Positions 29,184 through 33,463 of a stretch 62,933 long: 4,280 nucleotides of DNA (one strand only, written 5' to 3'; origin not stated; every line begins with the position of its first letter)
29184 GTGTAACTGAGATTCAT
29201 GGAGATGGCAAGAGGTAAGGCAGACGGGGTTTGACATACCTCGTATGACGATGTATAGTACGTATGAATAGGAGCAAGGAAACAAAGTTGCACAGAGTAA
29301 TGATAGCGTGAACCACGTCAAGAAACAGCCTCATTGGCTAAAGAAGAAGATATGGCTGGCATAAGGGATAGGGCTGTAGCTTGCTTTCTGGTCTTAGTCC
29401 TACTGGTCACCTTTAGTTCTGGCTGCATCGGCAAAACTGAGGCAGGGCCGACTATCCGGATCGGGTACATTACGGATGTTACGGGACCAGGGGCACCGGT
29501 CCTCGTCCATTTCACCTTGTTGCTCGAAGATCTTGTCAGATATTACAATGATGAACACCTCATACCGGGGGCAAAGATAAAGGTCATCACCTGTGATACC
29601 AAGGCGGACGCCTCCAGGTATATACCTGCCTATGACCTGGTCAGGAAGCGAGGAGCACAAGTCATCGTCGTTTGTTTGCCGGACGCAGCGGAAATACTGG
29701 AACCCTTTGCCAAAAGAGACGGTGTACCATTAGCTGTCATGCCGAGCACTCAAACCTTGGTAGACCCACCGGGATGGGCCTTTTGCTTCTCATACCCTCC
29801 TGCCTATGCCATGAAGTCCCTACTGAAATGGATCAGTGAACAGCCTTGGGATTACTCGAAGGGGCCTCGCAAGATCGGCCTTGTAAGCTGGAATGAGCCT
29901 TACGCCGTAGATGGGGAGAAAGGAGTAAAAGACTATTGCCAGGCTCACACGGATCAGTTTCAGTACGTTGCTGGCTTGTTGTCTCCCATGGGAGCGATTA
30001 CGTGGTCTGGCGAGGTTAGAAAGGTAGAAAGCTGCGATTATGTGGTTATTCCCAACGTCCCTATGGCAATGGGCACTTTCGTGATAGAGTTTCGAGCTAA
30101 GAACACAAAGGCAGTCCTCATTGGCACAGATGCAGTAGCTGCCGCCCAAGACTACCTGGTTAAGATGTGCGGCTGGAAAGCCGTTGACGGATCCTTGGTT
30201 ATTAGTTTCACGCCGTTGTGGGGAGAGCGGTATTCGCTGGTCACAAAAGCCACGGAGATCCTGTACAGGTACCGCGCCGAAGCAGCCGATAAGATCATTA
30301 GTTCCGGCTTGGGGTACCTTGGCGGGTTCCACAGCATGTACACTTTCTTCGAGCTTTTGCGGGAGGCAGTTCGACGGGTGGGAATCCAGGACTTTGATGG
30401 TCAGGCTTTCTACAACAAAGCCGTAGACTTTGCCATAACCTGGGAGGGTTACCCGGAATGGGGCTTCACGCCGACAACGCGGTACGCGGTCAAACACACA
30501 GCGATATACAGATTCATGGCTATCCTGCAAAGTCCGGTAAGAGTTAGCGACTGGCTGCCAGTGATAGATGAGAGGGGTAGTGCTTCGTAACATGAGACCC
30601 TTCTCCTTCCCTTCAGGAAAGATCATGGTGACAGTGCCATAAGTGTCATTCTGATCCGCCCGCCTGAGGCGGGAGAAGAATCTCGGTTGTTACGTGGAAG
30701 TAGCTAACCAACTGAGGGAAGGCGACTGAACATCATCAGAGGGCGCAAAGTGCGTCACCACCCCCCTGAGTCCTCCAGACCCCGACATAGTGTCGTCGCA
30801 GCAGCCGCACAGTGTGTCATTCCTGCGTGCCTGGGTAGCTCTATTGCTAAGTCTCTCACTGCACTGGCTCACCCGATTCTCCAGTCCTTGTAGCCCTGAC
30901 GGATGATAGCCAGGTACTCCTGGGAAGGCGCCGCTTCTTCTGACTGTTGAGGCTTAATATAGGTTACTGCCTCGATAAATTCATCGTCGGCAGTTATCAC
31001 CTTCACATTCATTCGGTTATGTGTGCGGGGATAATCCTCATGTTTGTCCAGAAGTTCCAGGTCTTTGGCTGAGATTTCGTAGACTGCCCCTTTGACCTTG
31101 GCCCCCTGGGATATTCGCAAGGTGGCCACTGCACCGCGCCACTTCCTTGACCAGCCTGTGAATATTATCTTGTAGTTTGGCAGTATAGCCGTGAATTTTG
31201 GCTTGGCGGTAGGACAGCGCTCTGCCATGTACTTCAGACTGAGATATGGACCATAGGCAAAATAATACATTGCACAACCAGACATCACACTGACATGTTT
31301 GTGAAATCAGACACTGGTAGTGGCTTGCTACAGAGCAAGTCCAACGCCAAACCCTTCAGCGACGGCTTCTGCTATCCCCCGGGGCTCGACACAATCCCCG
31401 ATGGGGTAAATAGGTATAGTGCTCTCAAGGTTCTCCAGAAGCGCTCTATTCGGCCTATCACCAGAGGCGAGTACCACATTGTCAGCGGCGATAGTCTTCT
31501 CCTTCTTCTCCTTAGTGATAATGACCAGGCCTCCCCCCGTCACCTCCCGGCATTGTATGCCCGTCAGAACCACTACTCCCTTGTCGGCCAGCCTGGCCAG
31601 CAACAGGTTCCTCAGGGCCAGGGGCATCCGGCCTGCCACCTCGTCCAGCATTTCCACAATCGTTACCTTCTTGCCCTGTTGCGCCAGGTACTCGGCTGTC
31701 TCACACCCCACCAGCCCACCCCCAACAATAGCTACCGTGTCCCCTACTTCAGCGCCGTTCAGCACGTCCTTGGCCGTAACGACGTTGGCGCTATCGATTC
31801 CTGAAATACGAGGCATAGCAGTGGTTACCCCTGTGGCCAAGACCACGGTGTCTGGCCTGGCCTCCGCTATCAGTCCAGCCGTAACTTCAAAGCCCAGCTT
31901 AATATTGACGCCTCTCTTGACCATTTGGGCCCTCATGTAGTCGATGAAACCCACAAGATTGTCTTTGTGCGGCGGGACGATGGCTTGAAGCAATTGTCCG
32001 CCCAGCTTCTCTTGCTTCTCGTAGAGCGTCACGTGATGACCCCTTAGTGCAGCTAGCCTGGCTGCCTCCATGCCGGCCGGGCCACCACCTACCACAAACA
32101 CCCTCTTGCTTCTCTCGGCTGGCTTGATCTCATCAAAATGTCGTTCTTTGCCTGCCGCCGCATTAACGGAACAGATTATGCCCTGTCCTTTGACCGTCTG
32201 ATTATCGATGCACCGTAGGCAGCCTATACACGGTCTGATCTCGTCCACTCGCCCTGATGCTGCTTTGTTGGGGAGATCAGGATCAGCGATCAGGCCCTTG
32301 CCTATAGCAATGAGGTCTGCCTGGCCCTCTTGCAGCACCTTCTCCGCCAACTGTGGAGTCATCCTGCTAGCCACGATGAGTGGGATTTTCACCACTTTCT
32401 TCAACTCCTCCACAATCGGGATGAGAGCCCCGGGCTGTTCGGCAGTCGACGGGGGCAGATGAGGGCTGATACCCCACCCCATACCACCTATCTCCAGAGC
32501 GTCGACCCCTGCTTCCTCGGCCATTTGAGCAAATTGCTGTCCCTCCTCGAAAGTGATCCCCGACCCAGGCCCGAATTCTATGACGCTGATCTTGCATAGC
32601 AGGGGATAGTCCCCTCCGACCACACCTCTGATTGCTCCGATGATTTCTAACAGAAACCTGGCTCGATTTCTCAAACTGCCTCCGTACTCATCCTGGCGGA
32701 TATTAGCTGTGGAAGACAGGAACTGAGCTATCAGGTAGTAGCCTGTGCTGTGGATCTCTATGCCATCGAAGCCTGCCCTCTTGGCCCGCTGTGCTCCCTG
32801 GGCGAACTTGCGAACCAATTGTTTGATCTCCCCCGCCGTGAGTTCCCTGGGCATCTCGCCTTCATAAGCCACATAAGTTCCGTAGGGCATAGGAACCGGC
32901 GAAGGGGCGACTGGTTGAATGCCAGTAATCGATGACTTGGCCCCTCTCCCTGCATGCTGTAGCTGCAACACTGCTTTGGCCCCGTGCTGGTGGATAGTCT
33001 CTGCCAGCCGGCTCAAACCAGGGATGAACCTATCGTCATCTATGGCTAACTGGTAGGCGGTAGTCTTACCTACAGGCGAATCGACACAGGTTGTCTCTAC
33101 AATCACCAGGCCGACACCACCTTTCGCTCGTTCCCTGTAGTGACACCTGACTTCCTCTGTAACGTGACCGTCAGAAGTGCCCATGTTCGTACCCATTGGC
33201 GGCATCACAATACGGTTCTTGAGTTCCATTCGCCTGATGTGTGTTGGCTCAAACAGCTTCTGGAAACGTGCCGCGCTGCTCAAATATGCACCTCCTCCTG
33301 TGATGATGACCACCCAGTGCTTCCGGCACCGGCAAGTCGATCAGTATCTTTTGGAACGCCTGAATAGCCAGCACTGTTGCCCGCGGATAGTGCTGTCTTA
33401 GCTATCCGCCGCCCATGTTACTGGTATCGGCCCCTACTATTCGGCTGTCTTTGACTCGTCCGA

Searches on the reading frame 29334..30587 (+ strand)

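Call 53: search_protein_families(library=pfam, proteins=[window:29334-30587:+], max_evalue=0.00001)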
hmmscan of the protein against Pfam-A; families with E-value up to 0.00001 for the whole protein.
window:29334-30587:+ (418 aa): 1 family
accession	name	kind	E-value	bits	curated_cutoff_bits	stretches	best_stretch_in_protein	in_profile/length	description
PF13458.12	Peripla_BP_6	-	1.5e-20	74.6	31.7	1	40-389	1-328/343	Periplasmic binding protein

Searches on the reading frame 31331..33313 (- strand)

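Call 53: search_protein_families(library=pfam, proteins=[window:31331-33313:-], max_evalue=0.00001)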
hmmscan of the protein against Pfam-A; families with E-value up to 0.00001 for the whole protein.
window:31331-33313:- (661 aa): 13 families
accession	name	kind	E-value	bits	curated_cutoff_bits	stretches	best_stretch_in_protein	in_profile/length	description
PF00724.26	Oxidored_FMN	-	5.4e-73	246.7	27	1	19-357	1-341/342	NADH:flavin oxidoreductase / NADH oxidase family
PF07992.20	Pyr_redox_2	-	2.3e-36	126.1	26.1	2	404-630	2-248/291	Pyridine nucleotide-disulphide oxidoreductase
PF00070.33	Pyr_redox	-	2.3e-19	70.1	22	1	527-595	2-70/82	Pyridine nucleotide-disulphide oxidoreductase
PF13450.12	NAD_binding_8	-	3.1e-17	63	21.9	2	407-441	1-35/68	NAD(P)-binding Rossmann-like domain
PF01266.30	DAO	-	8.6e-15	55.5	27.9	1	527-560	2-35/353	FAD dependent oxidoreductase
PF12831.13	FAD_oxidored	-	5.3e-11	42.9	27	1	405-452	2-49/416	FAD dependent oxidoreductase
PF13738.12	Pyr_redox_3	-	5.4e-11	42.7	30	1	474-628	113-276/305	Pyridine nucleotide-disulphide oxidoreductase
PF03486.20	HI0933_like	-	7.7e-10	39.1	50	1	404-442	2-40/244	HI0933-like protein Rossmann domain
PF01134.28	GIDA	-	2.4e-09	37.2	22.1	0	405-437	2-35/391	Glucose inhibited division protein A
PF00890.30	FAD_binding_2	-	3.6e-09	36.8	20.4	0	405-441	2-38/414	FAD binding domain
PF01494.25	FAD_binding_3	-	1.7e-08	34.5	22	0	526-557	3-34/349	FAD binding domain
PF02737.24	3HCDH_N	-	6.4e-07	29.9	22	0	526-579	1-53/180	3-hydroxyacyl-CoA dehydrogenase, NAD binding domain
PF01262.27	AlaDh_PNT_C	-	4.1e-06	26.8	23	0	403-437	29-63/214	Alanine dehydrogenase/PNT, C-terminal domain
